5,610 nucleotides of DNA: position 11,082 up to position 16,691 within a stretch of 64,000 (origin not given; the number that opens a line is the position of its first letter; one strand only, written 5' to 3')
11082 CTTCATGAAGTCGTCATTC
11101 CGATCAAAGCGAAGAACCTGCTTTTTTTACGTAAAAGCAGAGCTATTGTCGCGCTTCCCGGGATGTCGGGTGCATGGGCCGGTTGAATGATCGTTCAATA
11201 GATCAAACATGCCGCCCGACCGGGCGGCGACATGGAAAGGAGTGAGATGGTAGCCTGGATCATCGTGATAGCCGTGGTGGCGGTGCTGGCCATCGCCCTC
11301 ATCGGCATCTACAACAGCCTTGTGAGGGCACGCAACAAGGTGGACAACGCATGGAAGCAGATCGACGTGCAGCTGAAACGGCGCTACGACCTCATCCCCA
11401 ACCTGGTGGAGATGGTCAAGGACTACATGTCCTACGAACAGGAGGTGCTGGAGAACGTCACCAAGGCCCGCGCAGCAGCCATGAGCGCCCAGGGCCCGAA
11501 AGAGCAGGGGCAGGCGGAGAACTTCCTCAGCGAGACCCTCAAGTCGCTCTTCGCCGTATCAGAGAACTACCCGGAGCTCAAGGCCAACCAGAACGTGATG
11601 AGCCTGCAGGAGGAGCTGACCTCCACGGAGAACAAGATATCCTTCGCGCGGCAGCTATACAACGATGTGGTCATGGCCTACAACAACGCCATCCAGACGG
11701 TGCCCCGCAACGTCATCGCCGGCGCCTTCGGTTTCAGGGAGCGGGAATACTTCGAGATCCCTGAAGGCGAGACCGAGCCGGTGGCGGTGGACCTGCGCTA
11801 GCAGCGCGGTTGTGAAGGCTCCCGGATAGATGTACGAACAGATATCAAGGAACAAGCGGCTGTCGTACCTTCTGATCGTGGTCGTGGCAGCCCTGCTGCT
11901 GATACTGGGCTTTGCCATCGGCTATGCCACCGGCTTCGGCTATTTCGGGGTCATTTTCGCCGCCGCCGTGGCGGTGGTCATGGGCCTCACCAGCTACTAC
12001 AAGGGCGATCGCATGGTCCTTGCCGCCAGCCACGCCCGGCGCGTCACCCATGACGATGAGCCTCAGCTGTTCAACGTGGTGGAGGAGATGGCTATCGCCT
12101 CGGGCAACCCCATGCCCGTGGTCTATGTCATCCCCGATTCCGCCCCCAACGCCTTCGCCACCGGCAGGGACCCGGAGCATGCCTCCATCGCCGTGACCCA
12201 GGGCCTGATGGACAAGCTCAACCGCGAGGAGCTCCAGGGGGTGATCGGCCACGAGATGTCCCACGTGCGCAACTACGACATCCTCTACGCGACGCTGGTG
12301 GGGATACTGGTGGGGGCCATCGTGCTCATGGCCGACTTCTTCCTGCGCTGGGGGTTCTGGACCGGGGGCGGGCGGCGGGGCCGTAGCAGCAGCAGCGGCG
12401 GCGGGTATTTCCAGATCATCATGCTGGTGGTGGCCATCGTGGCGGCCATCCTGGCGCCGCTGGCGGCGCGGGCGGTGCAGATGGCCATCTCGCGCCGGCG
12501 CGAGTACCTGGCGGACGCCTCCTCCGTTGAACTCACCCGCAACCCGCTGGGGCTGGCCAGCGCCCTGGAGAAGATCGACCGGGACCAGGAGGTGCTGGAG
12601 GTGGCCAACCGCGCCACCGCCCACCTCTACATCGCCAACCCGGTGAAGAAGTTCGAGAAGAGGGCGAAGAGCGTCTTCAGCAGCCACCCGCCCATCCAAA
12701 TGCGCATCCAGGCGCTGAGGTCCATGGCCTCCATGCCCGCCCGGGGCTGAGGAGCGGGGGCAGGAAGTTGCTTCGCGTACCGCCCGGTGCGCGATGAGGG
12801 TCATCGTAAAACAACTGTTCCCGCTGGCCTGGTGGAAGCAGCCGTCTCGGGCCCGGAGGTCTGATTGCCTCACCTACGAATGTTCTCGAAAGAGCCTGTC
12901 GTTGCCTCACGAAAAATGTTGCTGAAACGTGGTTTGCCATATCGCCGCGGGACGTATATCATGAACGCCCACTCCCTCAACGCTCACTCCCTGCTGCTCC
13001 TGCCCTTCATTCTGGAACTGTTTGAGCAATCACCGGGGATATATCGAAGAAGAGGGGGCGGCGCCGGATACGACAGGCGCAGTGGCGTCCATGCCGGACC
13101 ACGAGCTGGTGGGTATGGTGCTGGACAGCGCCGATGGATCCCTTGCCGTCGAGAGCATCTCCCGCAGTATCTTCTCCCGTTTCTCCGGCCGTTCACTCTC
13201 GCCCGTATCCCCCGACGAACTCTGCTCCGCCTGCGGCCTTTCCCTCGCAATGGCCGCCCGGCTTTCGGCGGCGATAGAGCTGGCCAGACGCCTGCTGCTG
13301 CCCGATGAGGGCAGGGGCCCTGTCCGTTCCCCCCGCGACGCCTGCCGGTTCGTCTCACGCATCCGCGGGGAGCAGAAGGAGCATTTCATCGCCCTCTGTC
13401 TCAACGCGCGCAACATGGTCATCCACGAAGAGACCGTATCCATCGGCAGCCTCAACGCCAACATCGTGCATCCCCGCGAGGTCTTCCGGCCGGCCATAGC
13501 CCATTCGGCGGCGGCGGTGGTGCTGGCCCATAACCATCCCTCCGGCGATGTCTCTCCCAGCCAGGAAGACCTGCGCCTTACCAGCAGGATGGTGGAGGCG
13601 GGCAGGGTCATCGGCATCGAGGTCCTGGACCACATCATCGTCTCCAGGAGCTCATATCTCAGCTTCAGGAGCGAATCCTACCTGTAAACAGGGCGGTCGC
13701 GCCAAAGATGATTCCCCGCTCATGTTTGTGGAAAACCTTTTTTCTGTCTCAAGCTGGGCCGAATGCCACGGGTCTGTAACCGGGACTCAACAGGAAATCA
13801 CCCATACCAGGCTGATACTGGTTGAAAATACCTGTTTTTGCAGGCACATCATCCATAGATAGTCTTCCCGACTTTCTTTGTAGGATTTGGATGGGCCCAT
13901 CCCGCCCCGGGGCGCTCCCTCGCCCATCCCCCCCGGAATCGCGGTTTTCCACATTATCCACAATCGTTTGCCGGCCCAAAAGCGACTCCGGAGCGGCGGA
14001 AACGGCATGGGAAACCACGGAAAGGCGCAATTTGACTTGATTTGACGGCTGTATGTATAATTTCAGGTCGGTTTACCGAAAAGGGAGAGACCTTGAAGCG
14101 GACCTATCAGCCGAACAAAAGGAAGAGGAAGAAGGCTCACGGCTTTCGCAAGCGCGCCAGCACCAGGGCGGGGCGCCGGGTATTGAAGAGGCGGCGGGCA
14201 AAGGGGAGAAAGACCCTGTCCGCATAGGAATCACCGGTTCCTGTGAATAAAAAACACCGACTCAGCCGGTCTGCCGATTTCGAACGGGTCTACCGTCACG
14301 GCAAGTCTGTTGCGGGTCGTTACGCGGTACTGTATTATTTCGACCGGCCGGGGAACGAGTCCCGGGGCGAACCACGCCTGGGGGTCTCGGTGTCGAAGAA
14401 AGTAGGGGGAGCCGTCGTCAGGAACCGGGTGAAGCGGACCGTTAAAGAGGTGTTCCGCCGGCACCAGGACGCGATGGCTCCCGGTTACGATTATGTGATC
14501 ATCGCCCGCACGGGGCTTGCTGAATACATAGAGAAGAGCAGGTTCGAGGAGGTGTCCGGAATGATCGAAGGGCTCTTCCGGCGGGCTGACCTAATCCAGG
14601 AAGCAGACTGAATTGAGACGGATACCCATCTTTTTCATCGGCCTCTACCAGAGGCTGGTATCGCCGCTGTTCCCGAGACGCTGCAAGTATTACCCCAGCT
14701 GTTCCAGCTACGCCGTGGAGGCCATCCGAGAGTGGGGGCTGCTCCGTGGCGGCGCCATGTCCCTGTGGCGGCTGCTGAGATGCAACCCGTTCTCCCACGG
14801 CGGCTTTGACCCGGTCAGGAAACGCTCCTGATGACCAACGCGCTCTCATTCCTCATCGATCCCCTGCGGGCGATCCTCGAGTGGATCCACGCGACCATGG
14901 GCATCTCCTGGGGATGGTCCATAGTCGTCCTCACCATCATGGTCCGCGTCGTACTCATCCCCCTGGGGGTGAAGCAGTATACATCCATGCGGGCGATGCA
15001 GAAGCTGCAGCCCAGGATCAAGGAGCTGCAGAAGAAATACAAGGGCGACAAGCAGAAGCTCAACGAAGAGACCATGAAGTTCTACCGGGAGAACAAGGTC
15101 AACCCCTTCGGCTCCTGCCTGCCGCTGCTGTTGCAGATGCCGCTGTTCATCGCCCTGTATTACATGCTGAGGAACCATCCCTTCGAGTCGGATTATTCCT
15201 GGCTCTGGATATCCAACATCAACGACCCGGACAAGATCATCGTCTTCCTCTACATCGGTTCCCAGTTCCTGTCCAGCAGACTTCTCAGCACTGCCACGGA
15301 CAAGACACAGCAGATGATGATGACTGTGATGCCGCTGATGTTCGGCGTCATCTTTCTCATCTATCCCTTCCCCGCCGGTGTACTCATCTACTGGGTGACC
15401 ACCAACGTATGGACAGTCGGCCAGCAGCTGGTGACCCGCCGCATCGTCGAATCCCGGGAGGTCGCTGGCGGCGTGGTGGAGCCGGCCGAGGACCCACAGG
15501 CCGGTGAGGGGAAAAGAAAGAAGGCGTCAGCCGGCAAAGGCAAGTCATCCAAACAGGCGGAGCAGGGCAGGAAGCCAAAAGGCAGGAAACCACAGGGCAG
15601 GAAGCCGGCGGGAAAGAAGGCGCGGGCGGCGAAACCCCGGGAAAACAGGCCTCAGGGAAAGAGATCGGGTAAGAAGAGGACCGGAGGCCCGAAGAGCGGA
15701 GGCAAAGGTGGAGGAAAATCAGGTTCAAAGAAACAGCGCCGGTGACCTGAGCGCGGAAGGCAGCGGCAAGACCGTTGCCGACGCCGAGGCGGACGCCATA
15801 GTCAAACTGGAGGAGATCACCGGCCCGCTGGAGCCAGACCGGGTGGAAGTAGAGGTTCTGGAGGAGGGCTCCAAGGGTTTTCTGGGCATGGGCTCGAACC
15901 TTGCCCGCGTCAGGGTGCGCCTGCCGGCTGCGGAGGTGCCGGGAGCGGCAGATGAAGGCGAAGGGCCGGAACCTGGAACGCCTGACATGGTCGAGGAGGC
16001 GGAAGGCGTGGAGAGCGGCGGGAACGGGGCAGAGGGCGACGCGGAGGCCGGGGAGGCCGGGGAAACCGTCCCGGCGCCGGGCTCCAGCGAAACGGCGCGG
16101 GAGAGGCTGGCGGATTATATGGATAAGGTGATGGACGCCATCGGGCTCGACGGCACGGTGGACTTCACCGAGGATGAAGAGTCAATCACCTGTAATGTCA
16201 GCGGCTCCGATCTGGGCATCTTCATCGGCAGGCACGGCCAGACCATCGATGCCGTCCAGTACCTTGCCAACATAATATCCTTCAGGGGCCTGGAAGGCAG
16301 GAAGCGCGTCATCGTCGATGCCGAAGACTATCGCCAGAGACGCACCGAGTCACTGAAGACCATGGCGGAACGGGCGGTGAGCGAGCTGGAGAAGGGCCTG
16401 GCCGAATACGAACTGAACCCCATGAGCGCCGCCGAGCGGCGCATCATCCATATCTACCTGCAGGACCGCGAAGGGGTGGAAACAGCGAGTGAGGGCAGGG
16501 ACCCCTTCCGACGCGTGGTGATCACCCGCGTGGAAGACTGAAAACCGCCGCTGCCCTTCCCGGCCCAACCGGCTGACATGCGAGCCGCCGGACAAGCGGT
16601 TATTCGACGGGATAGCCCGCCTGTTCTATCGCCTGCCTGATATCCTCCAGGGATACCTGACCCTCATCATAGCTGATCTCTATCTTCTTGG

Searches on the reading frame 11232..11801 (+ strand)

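Call 8: search_protein_families(library=pfam, proteins=[window:11232-11801:+], max_evalue=0.001)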
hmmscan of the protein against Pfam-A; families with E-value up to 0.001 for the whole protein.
window:11232-11801:+ (189 aa): 1 family
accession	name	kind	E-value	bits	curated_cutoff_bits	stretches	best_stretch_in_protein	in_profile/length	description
PF04011.17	LemA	-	1.9e-59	200.2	26.2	1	40-187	1-148/149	LemA family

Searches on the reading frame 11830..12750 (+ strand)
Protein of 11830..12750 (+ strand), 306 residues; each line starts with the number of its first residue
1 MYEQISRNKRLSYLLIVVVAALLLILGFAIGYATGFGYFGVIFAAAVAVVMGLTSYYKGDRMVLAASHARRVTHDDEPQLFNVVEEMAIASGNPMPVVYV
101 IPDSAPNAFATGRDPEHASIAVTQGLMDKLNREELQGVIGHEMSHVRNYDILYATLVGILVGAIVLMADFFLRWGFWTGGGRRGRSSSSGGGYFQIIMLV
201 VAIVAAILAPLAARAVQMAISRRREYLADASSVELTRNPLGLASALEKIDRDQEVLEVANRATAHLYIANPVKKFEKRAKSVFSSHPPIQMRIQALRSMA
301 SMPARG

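Call 8: search_protein_families(library=pfam, proteins=[window:11830-12750:+], max_evalue=0.001)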
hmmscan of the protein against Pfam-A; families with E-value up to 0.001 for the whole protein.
window:11830-12750:+ (306 aa): 1 family
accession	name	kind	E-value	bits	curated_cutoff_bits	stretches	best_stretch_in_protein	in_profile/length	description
PF01435.24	Peptidase_M48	-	7.5e-32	111.1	20.3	1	77-299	4-185/186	Peptidase family M48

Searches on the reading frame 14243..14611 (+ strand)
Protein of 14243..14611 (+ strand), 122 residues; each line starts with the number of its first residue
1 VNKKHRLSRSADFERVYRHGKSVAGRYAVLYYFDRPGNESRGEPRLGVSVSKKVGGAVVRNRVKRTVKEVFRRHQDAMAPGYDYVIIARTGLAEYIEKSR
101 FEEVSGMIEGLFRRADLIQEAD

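Call 8: search_protein_families(library=pfam, proteins=[window:14243-14611:+], max_evalue=0.001)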
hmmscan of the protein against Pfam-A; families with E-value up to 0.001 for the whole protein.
window:14243-14611:+ (122 aa): 1 family
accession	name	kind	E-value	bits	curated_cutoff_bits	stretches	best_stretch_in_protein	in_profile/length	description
PF00825.24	Ribonuclease_P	-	3.3e-32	111.2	22.3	1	1-115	1-108/109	Ribonuclease P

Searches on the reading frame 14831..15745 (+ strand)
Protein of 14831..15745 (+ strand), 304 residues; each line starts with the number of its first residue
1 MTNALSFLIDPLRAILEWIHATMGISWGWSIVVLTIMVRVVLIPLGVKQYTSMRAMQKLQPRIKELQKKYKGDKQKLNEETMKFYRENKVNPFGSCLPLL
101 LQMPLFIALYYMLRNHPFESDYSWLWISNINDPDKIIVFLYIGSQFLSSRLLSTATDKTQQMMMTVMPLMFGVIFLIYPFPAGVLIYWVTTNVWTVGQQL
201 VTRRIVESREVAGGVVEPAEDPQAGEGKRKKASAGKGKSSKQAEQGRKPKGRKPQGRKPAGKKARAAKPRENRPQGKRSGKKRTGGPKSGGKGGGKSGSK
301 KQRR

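Call 8: search_protein_families(library=pfam, proteins=[window:14831-15745:+], max_evalue=0.001)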
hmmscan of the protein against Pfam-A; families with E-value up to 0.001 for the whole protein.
window:14831-15745:+ (304 aa): 1 family
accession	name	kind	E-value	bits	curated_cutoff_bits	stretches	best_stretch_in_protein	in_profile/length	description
PF02096.25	60KD_IMP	-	9.6e-60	201.7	35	1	27-204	1-163/163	60Kd inner membrane protein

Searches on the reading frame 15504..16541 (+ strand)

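Call 8: search_protein_families(library=pfam, proteins=[window:15504-16541:+], max_evalue=0.001)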
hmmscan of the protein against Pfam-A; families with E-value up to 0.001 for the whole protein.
window:15504-16541:+ (345 aa): 3 families
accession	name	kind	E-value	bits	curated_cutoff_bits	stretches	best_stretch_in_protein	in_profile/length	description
PF01424.28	R3H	-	2.8e-15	56.5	26.8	1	282-342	1-60/60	R3H domain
PF14804.11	Jag_N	-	1.1e-12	48.6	25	1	87-139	2-49/50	Jag N-terminus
PF13083.13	KH_KhpA-B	-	5.5e-12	45.9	32.1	1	202-262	4-65/73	KhpA/KhpB, KH domain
